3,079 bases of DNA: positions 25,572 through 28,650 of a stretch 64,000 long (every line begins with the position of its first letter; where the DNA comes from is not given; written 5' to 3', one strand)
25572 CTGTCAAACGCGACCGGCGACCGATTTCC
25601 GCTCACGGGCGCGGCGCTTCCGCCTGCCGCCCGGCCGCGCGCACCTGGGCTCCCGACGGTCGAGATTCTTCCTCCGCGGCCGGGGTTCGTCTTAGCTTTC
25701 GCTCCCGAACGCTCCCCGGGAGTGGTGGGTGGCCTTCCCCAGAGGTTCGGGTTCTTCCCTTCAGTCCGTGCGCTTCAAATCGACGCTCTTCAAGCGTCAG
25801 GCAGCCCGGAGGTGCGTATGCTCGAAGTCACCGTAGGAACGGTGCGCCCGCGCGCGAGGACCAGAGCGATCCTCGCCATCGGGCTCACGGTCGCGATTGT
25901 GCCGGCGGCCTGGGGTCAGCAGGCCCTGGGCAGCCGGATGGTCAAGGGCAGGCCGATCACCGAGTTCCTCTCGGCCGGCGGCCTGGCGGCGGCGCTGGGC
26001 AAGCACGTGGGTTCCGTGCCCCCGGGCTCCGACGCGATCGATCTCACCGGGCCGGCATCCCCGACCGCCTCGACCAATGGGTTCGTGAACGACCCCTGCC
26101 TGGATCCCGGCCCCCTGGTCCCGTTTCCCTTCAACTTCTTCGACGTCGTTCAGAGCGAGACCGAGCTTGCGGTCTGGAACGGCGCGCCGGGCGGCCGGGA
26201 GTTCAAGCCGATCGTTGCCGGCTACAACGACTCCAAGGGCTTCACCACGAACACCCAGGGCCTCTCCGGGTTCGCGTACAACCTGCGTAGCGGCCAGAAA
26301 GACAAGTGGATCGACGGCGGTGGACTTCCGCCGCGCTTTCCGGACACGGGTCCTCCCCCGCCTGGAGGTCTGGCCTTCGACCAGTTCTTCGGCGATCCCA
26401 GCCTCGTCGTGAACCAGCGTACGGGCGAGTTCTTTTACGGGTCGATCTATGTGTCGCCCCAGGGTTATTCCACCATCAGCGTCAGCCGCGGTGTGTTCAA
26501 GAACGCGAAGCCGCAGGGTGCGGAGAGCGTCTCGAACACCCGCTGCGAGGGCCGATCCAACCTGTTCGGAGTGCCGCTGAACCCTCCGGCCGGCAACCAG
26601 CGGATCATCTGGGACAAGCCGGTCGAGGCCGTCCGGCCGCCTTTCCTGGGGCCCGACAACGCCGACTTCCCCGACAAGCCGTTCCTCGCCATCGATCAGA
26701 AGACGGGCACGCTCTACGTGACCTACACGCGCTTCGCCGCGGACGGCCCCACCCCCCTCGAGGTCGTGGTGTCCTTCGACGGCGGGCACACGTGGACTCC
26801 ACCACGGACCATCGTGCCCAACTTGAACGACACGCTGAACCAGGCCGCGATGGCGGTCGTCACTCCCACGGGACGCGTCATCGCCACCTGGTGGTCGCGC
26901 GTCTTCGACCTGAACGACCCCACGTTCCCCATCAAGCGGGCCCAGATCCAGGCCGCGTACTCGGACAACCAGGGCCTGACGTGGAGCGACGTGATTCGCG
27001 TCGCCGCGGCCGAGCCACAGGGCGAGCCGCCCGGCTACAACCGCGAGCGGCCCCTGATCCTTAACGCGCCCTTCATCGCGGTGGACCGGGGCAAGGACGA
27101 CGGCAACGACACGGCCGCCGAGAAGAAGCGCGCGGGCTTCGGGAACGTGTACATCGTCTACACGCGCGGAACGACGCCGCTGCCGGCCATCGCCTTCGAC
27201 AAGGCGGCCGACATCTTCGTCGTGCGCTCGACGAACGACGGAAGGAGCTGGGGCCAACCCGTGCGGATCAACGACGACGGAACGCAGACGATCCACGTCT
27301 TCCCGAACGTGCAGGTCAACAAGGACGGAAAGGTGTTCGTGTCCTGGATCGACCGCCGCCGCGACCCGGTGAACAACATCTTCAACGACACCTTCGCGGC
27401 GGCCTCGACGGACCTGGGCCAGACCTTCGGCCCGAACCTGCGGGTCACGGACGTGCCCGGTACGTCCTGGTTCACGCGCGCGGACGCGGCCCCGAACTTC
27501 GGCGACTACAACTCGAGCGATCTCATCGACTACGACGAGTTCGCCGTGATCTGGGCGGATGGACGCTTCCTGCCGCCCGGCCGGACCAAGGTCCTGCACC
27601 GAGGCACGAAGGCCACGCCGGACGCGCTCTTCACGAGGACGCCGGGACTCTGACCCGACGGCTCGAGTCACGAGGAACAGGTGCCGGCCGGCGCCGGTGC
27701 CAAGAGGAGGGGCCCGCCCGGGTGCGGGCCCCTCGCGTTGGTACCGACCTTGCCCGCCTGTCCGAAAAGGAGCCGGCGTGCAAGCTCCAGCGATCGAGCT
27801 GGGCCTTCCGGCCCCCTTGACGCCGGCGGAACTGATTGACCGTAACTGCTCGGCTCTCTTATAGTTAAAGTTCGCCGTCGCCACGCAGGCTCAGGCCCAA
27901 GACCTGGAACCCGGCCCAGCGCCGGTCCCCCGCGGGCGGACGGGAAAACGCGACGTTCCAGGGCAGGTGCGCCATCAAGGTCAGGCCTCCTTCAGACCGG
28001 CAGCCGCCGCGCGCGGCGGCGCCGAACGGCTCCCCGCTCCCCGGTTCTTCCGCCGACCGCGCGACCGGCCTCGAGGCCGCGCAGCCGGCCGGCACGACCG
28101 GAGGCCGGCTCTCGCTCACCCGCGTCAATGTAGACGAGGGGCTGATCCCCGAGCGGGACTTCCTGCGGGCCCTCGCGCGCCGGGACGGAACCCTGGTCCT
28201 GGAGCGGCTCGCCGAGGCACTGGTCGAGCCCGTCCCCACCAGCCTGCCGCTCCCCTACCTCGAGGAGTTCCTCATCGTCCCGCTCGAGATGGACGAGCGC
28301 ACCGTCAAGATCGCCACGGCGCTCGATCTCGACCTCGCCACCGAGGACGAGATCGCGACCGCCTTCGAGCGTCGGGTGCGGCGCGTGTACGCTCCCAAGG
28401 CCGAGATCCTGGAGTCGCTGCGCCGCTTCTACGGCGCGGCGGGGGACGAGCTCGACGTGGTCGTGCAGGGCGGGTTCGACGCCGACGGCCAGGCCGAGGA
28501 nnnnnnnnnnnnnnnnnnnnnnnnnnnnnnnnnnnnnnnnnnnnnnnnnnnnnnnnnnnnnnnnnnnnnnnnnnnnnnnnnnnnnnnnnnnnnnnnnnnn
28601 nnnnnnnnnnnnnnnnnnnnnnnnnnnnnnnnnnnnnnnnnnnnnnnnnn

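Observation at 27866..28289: GspE N-terminal domain encoded in-frame upstream of the first canonical start codon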

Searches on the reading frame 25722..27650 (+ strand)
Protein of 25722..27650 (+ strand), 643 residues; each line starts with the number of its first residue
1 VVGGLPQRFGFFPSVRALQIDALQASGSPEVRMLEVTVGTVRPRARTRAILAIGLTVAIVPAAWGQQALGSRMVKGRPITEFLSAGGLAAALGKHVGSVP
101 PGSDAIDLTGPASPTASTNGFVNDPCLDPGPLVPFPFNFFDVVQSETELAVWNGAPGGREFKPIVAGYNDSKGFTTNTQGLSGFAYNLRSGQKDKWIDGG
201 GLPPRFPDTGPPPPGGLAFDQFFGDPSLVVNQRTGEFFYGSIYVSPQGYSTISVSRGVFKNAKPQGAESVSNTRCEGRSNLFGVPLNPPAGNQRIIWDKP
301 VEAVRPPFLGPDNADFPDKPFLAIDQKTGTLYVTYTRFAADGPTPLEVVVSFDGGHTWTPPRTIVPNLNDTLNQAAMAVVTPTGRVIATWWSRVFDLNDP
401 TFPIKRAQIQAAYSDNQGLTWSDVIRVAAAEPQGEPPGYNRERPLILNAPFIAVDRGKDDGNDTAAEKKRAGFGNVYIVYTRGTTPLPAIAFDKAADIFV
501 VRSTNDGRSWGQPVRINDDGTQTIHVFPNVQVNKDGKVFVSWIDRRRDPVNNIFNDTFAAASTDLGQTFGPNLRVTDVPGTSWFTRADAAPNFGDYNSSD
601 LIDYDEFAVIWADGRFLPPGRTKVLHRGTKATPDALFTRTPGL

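Call 44: search_protein_families(library=pfam, proteins=[window:25722-27650:+], max_evalue=0.001)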
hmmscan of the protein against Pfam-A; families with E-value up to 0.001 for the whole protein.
window:25722-27650:+ (643 aa): 2 families
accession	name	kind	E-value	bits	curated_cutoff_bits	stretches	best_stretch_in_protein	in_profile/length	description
PF02012.26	BNR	-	8.5e-06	25.5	27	0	350-359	2-11/12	BNR/Asp-box repeat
PF13088.12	BNR_2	-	4.1e-05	23.5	31.4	0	349-429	189-256/277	BNR repeat-like domain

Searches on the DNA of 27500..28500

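Call 9: search_rna_families(source=window, start=27500, end=28500, threshold=evalue, max_evalue=10)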
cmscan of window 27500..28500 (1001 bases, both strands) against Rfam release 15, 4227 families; matches with E-value up to 10: 4.
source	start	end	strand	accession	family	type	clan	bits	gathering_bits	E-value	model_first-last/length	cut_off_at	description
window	28314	28364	-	RF03294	mir-H3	Gene; miRNA;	-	20.8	70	3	1-81/81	no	mir-H3 microRNA precursor family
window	27762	27905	+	RF01495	ACAT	Cis-reg;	-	18.4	37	0.41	1-147/147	no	Human acetyl-coA cholesterol acyltransferase mRNA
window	28126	28204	+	RF01518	pRNA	Gene;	-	16.2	34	3.5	1-90/90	no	NoRC associated RNA, pRNA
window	27708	27733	-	RF01703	Dictyoglomi-1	Gene; sRNA;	-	11.9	150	6.2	1-236/236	no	Dictyoglomi-1 RNA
